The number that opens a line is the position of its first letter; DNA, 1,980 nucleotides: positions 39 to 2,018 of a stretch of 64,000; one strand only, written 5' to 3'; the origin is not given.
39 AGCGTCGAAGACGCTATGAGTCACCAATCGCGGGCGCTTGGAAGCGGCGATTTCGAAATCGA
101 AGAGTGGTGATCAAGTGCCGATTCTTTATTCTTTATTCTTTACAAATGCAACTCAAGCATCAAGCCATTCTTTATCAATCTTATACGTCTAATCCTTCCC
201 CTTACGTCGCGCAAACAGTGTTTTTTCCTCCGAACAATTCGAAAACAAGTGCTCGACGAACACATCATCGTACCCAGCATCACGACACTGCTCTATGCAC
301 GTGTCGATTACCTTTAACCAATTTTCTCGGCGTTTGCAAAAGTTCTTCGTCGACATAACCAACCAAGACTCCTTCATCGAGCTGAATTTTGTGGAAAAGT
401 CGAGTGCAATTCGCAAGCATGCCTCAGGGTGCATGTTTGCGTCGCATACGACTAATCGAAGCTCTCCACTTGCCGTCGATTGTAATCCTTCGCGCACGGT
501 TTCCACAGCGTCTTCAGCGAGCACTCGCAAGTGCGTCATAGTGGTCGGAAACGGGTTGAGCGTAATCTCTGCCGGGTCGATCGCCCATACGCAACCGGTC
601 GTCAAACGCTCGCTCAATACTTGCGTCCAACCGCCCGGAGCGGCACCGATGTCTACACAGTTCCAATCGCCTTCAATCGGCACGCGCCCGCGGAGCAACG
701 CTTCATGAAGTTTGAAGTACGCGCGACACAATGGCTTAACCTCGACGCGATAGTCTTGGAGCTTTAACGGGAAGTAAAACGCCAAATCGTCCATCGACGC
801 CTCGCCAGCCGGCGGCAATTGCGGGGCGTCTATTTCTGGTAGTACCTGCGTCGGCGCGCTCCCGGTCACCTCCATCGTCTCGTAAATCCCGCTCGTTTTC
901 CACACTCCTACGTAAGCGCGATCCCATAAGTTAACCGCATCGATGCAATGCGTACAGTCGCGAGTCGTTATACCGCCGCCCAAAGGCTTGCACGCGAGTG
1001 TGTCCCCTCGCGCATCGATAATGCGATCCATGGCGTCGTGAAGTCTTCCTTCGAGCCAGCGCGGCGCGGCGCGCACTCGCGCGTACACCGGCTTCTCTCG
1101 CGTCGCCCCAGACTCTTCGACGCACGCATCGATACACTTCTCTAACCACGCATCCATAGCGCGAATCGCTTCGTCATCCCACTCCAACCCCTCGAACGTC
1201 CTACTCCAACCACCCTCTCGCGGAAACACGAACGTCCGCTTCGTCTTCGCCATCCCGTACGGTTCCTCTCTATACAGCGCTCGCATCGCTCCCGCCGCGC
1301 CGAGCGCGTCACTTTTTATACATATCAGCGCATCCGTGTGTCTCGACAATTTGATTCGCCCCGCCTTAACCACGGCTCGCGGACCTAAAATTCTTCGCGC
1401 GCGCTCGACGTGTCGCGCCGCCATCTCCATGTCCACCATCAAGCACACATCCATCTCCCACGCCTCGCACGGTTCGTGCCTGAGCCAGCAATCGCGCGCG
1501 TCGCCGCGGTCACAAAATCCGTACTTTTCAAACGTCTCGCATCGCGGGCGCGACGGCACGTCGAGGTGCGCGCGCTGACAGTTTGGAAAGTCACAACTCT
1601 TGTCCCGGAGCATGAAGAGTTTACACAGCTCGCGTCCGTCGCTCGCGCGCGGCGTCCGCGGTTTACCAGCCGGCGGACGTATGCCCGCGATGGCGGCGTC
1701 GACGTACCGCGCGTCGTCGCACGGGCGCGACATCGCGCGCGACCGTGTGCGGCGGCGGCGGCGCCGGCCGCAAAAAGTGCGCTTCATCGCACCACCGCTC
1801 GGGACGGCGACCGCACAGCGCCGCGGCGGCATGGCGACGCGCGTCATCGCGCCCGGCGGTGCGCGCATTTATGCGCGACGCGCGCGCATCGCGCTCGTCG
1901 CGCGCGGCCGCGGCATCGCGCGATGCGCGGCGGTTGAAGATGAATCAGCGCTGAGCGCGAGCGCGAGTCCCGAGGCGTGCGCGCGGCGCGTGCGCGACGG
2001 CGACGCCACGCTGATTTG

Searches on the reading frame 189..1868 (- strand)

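Call 52: search_protein_families(library=pfam, proteins=[window:189-1868:-], max_evalue=0.0001)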
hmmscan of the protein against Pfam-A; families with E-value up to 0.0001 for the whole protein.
window:189-1868:- (559 aa): 1 family
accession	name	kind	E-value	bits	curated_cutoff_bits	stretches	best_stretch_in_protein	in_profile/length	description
PF01728.25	FtsJ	-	2.1e-17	64.1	24.1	1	381-509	3-128/181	FtsJ-like methyltransferase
